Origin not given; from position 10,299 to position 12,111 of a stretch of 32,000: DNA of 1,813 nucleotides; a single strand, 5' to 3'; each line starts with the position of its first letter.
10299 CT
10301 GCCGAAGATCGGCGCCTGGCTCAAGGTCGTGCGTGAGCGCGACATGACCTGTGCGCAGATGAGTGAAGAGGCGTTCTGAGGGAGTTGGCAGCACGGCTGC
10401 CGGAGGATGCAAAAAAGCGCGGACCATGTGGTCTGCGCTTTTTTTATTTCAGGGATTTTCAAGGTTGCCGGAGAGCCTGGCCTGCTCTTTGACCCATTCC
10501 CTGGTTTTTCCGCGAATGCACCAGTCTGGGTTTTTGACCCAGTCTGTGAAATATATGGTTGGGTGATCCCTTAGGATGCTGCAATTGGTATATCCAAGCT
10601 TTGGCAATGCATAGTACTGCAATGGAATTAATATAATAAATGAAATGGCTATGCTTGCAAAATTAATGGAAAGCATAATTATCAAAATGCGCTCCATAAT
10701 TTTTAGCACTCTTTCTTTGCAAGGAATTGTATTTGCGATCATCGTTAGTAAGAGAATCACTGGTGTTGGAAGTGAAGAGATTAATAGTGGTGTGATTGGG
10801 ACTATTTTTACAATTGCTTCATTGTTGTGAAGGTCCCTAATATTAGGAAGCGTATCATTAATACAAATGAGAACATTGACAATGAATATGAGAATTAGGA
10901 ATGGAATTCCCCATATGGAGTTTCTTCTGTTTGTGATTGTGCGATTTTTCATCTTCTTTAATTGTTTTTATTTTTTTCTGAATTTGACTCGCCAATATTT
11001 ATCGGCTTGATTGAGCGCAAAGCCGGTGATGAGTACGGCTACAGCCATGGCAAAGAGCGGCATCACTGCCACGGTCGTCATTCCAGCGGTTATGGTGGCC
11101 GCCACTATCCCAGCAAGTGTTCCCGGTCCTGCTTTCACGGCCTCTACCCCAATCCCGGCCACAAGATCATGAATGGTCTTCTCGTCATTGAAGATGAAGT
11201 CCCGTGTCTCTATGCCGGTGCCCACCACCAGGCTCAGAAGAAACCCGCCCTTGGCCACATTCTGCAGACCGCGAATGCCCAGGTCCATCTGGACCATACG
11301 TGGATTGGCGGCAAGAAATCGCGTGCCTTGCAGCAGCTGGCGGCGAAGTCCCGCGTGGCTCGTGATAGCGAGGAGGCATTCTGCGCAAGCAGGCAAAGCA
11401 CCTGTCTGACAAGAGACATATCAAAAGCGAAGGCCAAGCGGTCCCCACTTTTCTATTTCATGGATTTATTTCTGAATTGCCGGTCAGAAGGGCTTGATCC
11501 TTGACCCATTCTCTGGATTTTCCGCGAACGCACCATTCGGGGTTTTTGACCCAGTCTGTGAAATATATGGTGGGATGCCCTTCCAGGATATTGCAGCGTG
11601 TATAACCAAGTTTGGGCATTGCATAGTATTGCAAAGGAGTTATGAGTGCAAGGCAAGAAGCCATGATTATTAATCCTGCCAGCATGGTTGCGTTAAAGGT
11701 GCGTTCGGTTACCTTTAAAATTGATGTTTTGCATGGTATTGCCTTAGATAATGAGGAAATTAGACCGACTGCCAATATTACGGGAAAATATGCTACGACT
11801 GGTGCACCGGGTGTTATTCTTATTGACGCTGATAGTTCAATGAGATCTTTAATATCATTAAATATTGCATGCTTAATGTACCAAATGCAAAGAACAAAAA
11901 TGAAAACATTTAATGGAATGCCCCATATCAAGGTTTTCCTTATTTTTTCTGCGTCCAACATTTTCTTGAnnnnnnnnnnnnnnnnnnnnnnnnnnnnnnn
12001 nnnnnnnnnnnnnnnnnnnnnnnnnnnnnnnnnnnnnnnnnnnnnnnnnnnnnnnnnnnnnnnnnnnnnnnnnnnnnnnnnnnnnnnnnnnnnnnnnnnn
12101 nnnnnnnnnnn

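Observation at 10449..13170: AT-rich islet with a toxin/immunity-like pair and a downstream orphan cassette, with no recognisable family or secretion marker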

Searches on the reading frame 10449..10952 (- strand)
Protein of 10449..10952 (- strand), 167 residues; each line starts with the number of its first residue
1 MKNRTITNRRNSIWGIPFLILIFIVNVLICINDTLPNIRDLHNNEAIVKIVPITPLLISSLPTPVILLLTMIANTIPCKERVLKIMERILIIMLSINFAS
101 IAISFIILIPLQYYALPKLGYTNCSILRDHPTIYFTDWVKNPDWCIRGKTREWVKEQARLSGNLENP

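Call 3: search_protein_families(library=pfam, proteins=[window:10449-10952:-], max_evalue=1)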
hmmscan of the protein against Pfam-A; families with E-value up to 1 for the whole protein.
window:10449-10952:- (167 aa): 1 family
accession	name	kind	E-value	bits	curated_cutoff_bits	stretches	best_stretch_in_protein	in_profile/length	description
PF06836.17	DUF1240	-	0.12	13.4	24.3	1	58-125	11-77/95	Protein of unknown function (DUF1240)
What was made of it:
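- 10449..10952 (-): tmi-B (imm2): an intact 167-aa orphan immunity gene. Its protein is about 93% identical to the immunity protein of the allele-B locus in Delftia sp. 60. Call 3: DUF1240 at E 0.12.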

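Call 4: search_protein_families(library=ncbifam, proteins=[window:10449-10952:-], max_evalue=1)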
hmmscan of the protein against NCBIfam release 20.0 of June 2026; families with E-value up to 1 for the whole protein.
window:10449-10952:- (167 aa): 0 families

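Call 10: search_protein_families(library=padloc, proteins=[window:10449-10952:-], max_evalue=1)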
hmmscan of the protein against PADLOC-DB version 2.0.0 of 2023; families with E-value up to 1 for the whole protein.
window:10449-10952:- (167 aa): 0 families

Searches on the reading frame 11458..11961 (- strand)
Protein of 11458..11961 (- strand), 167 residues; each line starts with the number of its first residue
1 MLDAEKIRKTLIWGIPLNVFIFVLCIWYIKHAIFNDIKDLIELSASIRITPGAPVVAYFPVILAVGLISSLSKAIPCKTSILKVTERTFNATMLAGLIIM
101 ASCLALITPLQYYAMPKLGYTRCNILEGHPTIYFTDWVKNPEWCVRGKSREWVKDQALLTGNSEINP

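Call 3: search_protein_families(library=pfam, proteins=[window:11458-11961:-], max_evalue=1)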
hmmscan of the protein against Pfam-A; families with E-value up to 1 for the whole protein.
window:11458-11961:- (167 aa): 0 families

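Call 4: search_protein_families(library=ncbifam, proteins=[window:11458-11961:-], max_evalue=1)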
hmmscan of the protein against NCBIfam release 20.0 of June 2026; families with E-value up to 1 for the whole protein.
window:11458-11961:- (167 aa): 0 families

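Call 10: search_protein_families(library=padloc, proteins=[window:11458-11961:-], max_evalue=1)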
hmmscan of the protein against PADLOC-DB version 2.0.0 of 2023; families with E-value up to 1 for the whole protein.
window:11458-11961:- (167 aa): 0 families

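Call 50: find_homologous_proteins(query=A5, max_evalue=0.001)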
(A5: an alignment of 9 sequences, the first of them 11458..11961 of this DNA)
Query A5 (9 sequences) (167 aa, profile of the alignment): 169 proteins with E <= 0.001 among 4270 candidates; the best 120 are listed.
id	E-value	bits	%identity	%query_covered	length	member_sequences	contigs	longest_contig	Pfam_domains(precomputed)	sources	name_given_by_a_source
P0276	1.1e-72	261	49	96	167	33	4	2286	PF06836.19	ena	-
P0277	5.1e-71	256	54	97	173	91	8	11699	-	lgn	-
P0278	7.4e-71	255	96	100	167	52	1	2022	-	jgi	jgi:uncharacterized membrane protein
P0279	3.4e-70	253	53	92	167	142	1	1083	-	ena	-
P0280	7.8e-70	252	55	97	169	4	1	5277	-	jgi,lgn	-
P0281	1.2e-69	252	58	97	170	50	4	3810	-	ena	-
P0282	1.0e-68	248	57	97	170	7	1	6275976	-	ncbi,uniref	ncbi:hypothetical protein [Delftia sp. DS1230]|uniref:hypothetical protein n=1 Tax=Delftia sp. DS123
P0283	1.1e-68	248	57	92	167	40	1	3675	-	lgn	-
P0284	2.3e-68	247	46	92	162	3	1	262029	-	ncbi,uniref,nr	ncbi:hypothetical protein [Delftia acidovorans]|uniref:hypothetical protein n=1 Tax=Delftia acidovor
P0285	2.6e-67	244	93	100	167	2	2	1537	-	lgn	-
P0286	3.1e-67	244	37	99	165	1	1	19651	PF06836.19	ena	-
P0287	4.0e-67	243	59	93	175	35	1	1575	-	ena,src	-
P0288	1.8e-66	241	39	94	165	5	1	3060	PF06836.19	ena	-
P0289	2.5e-66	241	44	92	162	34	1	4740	-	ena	-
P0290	6.6e-66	239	37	98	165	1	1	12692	PF06836.19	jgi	-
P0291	1.7e-65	238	36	98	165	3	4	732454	PF06836.19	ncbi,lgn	-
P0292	1.9e-65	238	37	94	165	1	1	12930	PF06836.19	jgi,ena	-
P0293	2.3e-65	238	37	94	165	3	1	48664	PF06836.19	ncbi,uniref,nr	ncbi:hypothetical protein [Paracidovorax oryzae]|uniref:hypothetical protein n=1 Tax=Paracidovorax o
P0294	5.0e-65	236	57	96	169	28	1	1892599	PF06836.19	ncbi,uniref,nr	ncbi:hypothetical protein [Delftia sp. DLF01]|uniref:hypothetical protein n=1 Tax=Delftia sp. DLF01 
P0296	1.2e-64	235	36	94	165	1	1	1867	PF06836.19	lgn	-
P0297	1.9e-64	235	36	93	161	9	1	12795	PF06836.19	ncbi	-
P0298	5.9e-64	233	36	94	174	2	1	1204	PF06836.19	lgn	-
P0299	6.8e-64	233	44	92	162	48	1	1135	PF06836.19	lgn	-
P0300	8.1e-64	232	37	94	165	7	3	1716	PF06836.19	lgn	-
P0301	1.3e-63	232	36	93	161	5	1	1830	PF06836.19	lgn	-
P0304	2.5e-63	231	39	94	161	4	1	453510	PF06836.19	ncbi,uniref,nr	ncbi:hypothetical protein [Paracidovorax avenae]|uniref:hypothetical protein n=1 Tax=Paracidovorax a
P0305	2.9e-63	231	34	96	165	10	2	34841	PF06836.19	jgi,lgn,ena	-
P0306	3.5e-63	230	33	97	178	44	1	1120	PF06836.19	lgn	-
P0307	3.7e-63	230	45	91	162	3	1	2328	PF06836.19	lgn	-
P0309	1.1e-62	229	36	94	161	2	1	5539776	PF06836.19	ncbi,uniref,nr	ncbi:hypothetical protein [Paracidovorax avenae]|uniref:hypothetical protein n=1 Tax=Paracidovorax a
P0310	2.4e-62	228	35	94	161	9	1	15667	PF06836.19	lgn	-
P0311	3.9e-62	227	52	100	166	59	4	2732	PF06836.19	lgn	-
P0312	4.5e-62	227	39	94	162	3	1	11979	PF06836.19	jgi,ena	-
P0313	1.8e-61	225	32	93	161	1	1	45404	PF06836.19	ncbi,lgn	-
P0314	2.0e-61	225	36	94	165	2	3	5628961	PF06836.19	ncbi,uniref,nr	ncbi:hypothetical protein C8246_07815 [Paracidovorax avenae]|uniref:hypothetical protein n=1 Tax=Par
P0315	2.7e-61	224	37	94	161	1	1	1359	PF06836.19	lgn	-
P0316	1.2e-60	222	38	94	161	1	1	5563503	PF06836.19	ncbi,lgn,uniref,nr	ncbi:hypothetical protein C8238_06175 [Paracidovorax avenae]|uniref:hypothetical protein n=1 Tax=Par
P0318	7.7e-60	220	34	96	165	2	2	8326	PF06836.19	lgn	-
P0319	7.9e-60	220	35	94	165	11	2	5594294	PF06836.19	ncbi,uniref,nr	ncbi:hypothetical protein [Paracidovorax avenae]|uniref:hypothetical protein n=1 Tax=Paracidovorax a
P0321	1.2e-59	219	50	100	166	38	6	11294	PF06836.19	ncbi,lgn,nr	ncbi:MAG TPA: hypothetical protein DDZ62_00665 [Delftia acidovorans]|nr:hypothetical protein [Delfti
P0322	1.6e-59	219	55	100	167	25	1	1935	PF06836.19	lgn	-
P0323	2.7e-59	218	32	93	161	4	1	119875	PF06836.19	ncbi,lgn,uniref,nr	ncbi:hypothetical protein [Paracidovorax oryzae]|uniref:hypothetical protein n=1 Tax=Paracidovorax o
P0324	2.7e-59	218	38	94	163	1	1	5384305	PF06836.19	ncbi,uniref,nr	ncbi:hypothetical protein [Acidovorax sp. BLS4]|uniref:hypothetical protein n=1 Tax=Acidovorax sp. B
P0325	6.5e-59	217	35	98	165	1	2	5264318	PF06836.19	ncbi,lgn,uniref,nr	ncbi:hypothetical protein M4R22_02995 [Acidovorax sp. GBBC 3334]|uniref:hypothetical protein n=1 Tax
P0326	6.7e-59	217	34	99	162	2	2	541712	PF06836.19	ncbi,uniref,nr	ncbi:hypothetical protein [Paracidovorax valerianellae]|uniref:Uncharacterized protein n=1 Tax=Parac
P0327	8.9e-59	216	40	96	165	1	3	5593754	PF06836.19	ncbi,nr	ncbi:hypothetical protein M5C97_07330 [Acidovorax sp. NCPPB 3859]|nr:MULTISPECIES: hypothetical prot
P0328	3.6e-58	214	34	94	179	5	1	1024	PF06836.19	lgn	-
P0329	3.7e-58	214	32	98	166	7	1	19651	PF06836.19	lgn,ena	-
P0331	7.0e-58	213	41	94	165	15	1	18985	PF06836.19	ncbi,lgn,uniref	ncbi:hypothetical protein [Paracidovorax oryzae]|uniref:hypothetical protein n=1 Tax=Paracidovorax o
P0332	8.6e-58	213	40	94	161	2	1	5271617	PF06836.19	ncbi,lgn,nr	ncbi:hypothetical protein M5C99_01105 [Acidovorax sp. NCPPB 2350]|nr:hypothetical protein M5C99_0110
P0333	9.1e-58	213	40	96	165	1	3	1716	PF06836.19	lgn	-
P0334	1.0e-57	213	38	94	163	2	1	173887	PF06836.19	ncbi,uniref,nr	ncbi:hypothetical protein [Acidovorax sp. SUPP3334]|uniref:hypothetical protein n=1 Tax=Acidovorax s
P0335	1.1e-57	213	35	96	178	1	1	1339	PF06836.19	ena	-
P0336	1.1e-57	213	39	96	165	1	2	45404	PF06836.19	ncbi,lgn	-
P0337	1.2e-57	212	40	96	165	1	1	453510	PF06836.19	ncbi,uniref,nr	ncbi:hypothetical protein [Paracidovorax avenae]|uniref:hypothetical protein n=1 Tax=Paracidovorax a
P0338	2.3e-57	212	41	96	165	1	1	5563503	PF06836.19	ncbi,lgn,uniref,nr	ncbi:hypothetical protein C8238_06170 [Paracidovorax avenae]|uniref:hypothetical protein n=1 Tax=Par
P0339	2.5e-57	211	41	96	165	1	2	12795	PF06836.19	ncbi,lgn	-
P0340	3.1e-57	211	38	94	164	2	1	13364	PF06836.19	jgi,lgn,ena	-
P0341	4.0e-57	211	39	94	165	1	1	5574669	PF06836.19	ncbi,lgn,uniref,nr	ncbi:hypothetical protein C8241_06890 [Paracidovorax avenae]|uniref:hypothetical protein n=1 Tax=Par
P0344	6.3e-57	210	38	97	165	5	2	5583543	PF06836.19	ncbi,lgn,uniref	ncbi:hypothetical protein [Acidovorax sacchari]|uniref:hypothetical protein n=1 Tax=Acidovorax sacch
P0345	1.6e-56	209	40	95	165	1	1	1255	PF06836.19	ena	-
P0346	2.3e-56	208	40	94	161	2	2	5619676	PF06836.19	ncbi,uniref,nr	ncbi:hypothetical protein C8244_06500 [Paracidovorax avenae]|uniref:hypothetical protein n=1 Tax=Par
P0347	2.3e-56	208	33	90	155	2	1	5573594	PF06836.19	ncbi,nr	ncbi:hypothetical protein C8236_06585 [Paracidovorax avenae]|nr:hypothetical protein C8236_06585 [Pa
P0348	4.4e-56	207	49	95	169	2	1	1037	PF06836.19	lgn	-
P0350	6.3e-56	207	40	96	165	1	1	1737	PF06836.19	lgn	-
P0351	7.3e-56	207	39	96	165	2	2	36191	PF06836.19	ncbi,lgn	-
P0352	9.2e-56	206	42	96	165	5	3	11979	PF06836.19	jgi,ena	-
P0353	2.0e-55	205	38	95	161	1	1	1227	PF06836.19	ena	-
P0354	2.7e-55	205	36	87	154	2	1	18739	PF06836.19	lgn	-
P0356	4.7e-55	204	39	94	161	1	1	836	PF06836.19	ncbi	-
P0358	2.2e-54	202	36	96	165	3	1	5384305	PF06836.19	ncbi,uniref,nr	ncbi:hypothetical protein [Acidovorax sp. BLS4]|uniref:hypothetical protein n=1 Tax=Acidovorax sp. B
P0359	3.1e-54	201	32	94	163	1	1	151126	PF06836.19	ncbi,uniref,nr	ncbi:hypothetical protein [Acidovorax sp. SUPP3334]|uniref:hypothetical protein n=1 Tax=Acidovorax s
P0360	6.4e-54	200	43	97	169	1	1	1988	PF06836.19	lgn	-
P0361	6.6e-54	200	33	93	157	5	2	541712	PF06836.19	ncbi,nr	ncbi:hypothetical protein [Paracidovorax valerianellae]|nr:hypothetical protein [Paracidovorax valer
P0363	2.5e-53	198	34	94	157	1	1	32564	PF06836.19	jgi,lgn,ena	-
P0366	4.5e-53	198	44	100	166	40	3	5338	PF06836.19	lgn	-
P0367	7.2e-53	197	38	94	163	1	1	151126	PF06836.19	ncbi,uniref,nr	ncbi:hypothetical protein [Acidovorax sp. SUPP3334]|uniref:hypothetical protein n=1 Tax=Acidovorax s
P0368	8.5e-53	197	38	94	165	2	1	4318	PF06836.19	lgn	-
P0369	3.5e-52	195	35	94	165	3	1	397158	PF06836.19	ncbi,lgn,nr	ncbi:hypothetical protein [Paracidovorax konjaci]|nr:hypothetical protein [Paracidovorax konjaci]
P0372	8.8e-52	193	36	94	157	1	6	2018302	PF06836.19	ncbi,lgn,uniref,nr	ncbi:hypothetical protein AVME950_07545 [Acidovorax sp. SUPP950]|uniref:hypothetical protein n=1 Tax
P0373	2.1e-51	192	36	77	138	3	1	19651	PF06836.19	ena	-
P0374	5.9e-51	191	36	98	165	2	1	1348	PF06836.19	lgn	-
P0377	3.2e-50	188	43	95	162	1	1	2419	PF06836.19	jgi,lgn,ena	-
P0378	1.3e-49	186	36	94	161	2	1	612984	PF06836.19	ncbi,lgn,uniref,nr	ncbi:hypothetical protein [Paracidovorax konjaci]|uniref:Uncharacterized protein n=1 Tax=Paracidovor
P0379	4.0e-49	185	41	94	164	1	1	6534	PF06836.19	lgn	-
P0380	1.4e-48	183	37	92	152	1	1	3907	PF06836.19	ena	-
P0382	2.7e-48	182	35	73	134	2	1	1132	PF06836.19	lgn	-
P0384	1.1e-47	180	40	93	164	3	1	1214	PF06836.19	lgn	-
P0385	1.2e-47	180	37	99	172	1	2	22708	PF06836.19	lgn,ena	-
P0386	2.0e-47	179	43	94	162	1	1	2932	PF06836.19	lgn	-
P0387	6.3e-47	178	40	94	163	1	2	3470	PF06836.19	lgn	-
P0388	7.0e-47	177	36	72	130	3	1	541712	PF06836.19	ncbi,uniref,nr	ncbi:hypothetical protein SAMN05192589_103189 [Paracidovorax valerianellae]|uniref:Uncharacterized p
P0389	1.2e-46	177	40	94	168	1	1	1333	PF06836.19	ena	-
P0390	2.0e-46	176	32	78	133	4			PF06836.19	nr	nr:hypothetical protein [Acidovorax sp. SUPP3434]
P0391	2.3e-46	176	34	98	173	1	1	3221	PF06836.19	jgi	jgi:hypothetical protein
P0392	1.2e-44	170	38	95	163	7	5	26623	PF06836.19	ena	-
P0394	5.7e-44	168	35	98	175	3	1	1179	PF06836.19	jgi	-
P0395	6.8e-44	168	36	67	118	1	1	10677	PF06836.19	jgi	-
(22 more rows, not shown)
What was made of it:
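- On Tmi / DUF1240 (PF06836): Precomputed hits to PF06836.19 exist for most homologs (call 50).
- Most homologs carry a precomputed PF06836 hit (call 50).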

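Call 79: predict_structure(alignment_id=A7)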
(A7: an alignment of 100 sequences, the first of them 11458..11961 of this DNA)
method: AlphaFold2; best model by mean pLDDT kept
length: 167 residues; sequences in the alignment: 100
mean_pLDDT: 87.6   pTM: 0.72
mean pLDDT of the five models: 87.6, 85.8, 85.3, 83.9, 81.9
residues with pLDDT >= 90: 90; 70-90: 68; 50-70: 6; < 50: 3
segments of 3 or more residues with pLDDT < 50: none
pLDDT, mean of each block of 10 residues (from residue 1): 73 90 93 89 91 90 93 86 91 95 90 92 84 86 92 90 55
secondary structure, 60 per line:
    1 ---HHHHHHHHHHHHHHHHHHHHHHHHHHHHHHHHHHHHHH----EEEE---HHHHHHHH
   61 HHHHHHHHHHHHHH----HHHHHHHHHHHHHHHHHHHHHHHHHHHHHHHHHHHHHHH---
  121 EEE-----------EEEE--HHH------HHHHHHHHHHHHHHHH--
elements in order: H4-41 E46-49 H53-74 H79-117 E121-123 E135-138 H150-165
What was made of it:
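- On Tmi / DUF1240 (PF06836): The AF2 model has pLDDT 87.6 and three long helices (call 79).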

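Call 85: fold_search(model_id=the predicted structure, library=pdb)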
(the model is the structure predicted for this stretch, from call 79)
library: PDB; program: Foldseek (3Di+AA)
matches with E <= 10: 162; with E <= 0.001: 0
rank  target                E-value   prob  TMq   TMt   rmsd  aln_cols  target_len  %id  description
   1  9qn9_A                7.3e-01  0.10  0.24  0.22  15.9       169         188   14  Connexin-32 (Cx32) gap junction channel in POPC-containing nanodiscs in the absence of CHS (released 2025-12-17)
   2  9bia_C                8.8e-01  0.72  0.40  0.55   4.5       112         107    8  Cryo-EM structure of NINJ1 K45Q bound to Nb538 (released 2024-10-16)
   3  9bia_D                1.0e+00  0.63  0.39  0.53   4.7       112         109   10  Cryo-EM structure of NINJ1 K45Q bound to Nb538 (released 2024-10-16)
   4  9bia_A                1.1e+00  0.60  0.39  0.53   4.9       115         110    9  Cryo-EM structure of NINJ1 K45Q bound to Nb538 (released 2024-10-16)
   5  9cm3_R                1.5e+00  0.18  0.33  0.24   6.2       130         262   12  Cryo-EM structure of Gq-coupled FFA2 in complex with TUG-1375 and compound 187 (released 2025-06-25)
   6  7qeq_A                1.6e+00  0.06  0.22  0.21  15.8       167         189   12  human Connexin 26 dodecamer at 90mmHg PCO2, pH7.4 (released 2022-03-30)
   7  9c3c_n                1.9e+00  0.30  0.37  0.36   6.4       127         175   12  Cryo-EM structure of native dystrophin-glycoprotein complex (DGC) (released 2024-10-23)
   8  5ahz                  2.1e+00  0.14  0.26  0.19  19.3       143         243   10  Bromide-bound form of Halorhodopsin from Halobacterium salinarum in a new rhombohedral crystal form (released 2015-04-22)
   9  8qa3_C                2.1e+00  0.04  0.24  0.22  15.9       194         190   13  Cryo-EM structure of Cx26 solubilised in LMNG: classification on subunit A; NFlex conformation (released 2024-06-12)
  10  8eup_b                2.3e+00  0.15  0.29  0.32  10.7       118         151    8  Ytm1 associated 60S nascent ribosome State 1A (released 2022-11-30)
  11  9vmp_R                2.3e+00  0.13  0.26  0.18   6.8       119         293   10  Cryo-EM structure of the A-1-OXGR1-Gq complex (released 2026-03-18)
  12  4k0d_A                2.4e+00  0.54  0.33  0.38   3.9        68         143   15  Periplasmic sensor domain of sensor histidine kinase, Adeh_2942 (released 2013-06-12)
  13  8j07_k3               2.6e+00  0.10  0.28  0.11  11.1       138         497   12  96nm repeat of human respiratory doublet microtubule and associated axonemal complexes (released 2023-07-26)
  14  8dt0_A                2.7e+00  0.15  0.33  0.37   6.5       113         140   12  Scaffolding protein functional sites using deep learning (released 2022-08-10)
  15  4l8i_B                2.7e+00  0.08  0.21  0.28  10.4       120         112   16  Crystal structure of RSV epitope scaffold FFL_005 (released 2014-02-12)
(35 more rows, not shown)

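Call 94: search_protein_families(library=pfam, alignment_id=A7, max_evalue=0.01)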
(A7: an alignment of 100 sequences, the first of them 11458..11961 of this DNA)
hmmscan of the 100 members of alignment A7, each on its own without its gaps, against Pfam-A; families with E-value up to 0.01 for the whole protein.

A. member 1, window:11458-11961:- (167 aa): 0 families

B. families by the number of members that match (of 100 scanned): 3 families
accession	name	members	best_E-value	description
PF19616.4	DUF6121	4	0.00026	Family of unknown function (DUF6121)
PF11286.13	DUF3087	1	0.0045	Protein of unknown function (DUF3087)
PF20048.4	DUF6450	1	0.0045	Domain of unknown function (DUF6450)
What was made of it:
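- On Tmi / DUF1240 (PF06836): 0 of 100 family members hit at E<=0.01 (call 94).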

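Call 97: search_protein_families(library=pfam, proteins=[P0276, P0286, P0294], max_evalue=10)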
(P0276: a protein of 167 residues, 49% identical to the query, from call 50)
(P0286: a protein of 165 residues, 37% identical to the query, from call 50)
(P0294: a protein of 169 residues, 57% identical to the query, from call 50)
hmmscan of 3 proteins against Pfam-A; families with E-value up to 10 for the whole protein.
P0276 (167 aa): 1 family
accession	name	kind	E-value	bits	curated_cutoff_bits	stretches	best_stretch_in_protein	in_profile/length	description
PF06836.17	DUF1240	-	1.7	9.8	24.3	1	62-125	15-77/95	Protein of unknown function (DUF1240)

P0286 (165 aa): 0 families

P0294 (169 aa): 1 family
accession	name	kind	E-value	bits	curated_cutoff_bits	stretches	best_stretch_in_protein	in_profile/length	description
PF01105.29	EMP24_GP25L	-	0.75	10.3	25.9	1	2-33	145-176/182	emp24/gp25L/p24 family/GOLD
